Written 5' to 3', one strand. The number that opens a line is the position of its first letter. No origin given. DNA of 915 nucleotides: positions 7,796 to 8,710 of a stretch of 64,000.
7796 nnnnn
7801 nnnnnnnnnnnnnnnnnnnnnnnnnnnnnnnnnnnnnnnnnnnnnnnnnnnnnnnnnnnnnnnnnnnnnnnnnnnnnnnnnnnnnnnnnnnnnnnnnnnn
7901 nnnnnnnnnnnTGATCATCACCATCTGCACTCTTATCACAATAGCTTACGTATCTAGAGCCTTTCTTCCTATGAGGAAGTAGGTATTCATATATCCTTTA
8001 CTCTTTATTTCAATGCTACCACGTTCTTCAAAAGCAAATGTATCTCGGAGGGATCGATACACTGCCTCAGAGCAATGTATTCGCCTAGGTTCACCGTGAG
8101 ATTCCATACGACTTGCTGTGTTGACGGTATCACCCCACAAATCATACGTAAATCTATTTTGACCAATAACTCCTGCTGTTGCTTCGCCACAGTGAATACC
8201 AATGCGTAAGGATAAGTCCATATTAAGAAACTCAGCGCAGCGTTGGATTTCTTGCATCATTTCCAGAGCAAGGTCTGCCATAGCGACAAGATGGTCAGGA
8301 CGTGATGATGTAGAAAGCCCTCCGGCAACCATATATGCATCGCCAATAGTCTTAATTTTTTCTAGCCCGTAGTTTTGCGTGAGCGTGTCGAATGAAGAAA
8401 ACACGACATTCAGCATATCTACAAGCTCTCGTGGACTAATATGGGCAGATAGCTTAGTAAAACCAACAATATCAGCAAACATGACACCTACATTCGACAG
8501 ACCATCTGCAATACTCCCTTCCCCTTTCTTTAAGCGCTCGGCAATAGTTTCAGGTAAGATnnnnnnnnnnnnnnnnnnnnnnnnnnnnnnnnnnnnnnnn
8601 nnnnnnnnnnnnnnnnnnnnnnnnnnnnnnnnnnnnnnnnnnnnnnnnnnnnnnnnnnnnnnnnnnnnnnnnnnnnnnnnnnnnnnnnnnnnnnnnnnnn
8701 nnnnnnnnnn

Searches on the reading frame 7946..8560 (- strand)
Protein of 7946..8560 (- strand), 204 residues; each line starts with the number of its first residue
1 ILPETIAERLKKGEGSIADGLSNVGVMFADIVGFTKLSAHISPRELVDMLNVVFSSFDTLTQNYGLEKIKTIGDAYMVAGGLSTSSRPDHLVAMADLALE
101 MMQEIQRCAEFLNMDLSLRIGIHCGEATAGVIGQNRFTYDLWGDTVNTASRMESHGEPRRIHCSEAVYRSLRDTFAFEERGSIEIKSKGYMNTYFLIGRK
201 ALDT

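Call 50: search_solved_structures(query=window:7946-8560:-, max_evalue=0.00001, show_alignments=3)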
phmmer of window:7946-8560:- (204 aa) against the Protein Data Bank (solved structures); distinct sequences matched with E-value up to 0.00001: 53.
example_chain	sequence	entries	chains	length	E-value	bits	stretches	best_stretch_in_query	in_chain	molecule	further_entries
9u3p_A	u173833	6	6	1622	1.8e-64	220.4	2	21-184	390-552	Adenylate cyclase type 9,Protein M2-1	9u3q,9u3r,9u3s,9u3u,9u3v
7pd4_A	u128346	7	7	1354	5e-64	218.9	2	21-180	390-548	Adenylate cyclase 9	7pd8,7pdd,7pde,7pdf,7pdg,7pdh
6r4o_A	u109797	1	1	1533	6.9e-64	218.4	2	21-180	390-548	Adenylate cyclase 9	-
6r3q_A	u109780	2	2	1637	8.4e-64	218.1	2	21-180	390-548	Adenylate cyclase 9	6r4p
8buz_A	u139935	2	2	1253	1e-62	214.6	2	13-199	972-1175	Adenylate cyclase type 8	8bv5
8sl3_A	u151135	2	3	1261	1.6e-61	210.7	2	22-199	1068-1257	Adenylate cyclase type 5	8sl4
5o5k_A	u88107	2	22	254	2.8e-55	190.3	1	2-201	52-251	Adenylate cyclase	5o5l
4p2m_A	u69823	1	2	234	2.3e-52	180.8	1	2-201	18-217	Adenylate cyclase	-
4p2f_A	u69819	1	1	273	2.6e-52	180.7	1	2-201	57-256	Adenylate cyclase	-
4p2x_A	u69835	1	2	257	3.2e-52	180.4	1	2-201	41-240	Adenylate cyclase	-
7yz9_A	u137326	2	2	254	3.3e-52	180.4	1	2-201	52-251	Adenylate cyclase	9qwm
7yzi_A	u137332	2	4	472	1.4e-51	178.3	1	2-201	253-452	Adenylate cyclase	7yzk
1yk9_A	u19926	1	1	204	8.1e-47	162.8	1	17-201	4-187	Adenylate cyclase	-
9bcv_A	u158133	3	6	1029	2.2e-44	154.8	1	1-201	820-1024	Atrial natriuretic peptide receptor 1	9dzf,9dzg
9dzh_A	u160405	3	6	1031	2.2e-44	154.8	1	1-201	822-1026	Atrial natriuretic peptide receptor 1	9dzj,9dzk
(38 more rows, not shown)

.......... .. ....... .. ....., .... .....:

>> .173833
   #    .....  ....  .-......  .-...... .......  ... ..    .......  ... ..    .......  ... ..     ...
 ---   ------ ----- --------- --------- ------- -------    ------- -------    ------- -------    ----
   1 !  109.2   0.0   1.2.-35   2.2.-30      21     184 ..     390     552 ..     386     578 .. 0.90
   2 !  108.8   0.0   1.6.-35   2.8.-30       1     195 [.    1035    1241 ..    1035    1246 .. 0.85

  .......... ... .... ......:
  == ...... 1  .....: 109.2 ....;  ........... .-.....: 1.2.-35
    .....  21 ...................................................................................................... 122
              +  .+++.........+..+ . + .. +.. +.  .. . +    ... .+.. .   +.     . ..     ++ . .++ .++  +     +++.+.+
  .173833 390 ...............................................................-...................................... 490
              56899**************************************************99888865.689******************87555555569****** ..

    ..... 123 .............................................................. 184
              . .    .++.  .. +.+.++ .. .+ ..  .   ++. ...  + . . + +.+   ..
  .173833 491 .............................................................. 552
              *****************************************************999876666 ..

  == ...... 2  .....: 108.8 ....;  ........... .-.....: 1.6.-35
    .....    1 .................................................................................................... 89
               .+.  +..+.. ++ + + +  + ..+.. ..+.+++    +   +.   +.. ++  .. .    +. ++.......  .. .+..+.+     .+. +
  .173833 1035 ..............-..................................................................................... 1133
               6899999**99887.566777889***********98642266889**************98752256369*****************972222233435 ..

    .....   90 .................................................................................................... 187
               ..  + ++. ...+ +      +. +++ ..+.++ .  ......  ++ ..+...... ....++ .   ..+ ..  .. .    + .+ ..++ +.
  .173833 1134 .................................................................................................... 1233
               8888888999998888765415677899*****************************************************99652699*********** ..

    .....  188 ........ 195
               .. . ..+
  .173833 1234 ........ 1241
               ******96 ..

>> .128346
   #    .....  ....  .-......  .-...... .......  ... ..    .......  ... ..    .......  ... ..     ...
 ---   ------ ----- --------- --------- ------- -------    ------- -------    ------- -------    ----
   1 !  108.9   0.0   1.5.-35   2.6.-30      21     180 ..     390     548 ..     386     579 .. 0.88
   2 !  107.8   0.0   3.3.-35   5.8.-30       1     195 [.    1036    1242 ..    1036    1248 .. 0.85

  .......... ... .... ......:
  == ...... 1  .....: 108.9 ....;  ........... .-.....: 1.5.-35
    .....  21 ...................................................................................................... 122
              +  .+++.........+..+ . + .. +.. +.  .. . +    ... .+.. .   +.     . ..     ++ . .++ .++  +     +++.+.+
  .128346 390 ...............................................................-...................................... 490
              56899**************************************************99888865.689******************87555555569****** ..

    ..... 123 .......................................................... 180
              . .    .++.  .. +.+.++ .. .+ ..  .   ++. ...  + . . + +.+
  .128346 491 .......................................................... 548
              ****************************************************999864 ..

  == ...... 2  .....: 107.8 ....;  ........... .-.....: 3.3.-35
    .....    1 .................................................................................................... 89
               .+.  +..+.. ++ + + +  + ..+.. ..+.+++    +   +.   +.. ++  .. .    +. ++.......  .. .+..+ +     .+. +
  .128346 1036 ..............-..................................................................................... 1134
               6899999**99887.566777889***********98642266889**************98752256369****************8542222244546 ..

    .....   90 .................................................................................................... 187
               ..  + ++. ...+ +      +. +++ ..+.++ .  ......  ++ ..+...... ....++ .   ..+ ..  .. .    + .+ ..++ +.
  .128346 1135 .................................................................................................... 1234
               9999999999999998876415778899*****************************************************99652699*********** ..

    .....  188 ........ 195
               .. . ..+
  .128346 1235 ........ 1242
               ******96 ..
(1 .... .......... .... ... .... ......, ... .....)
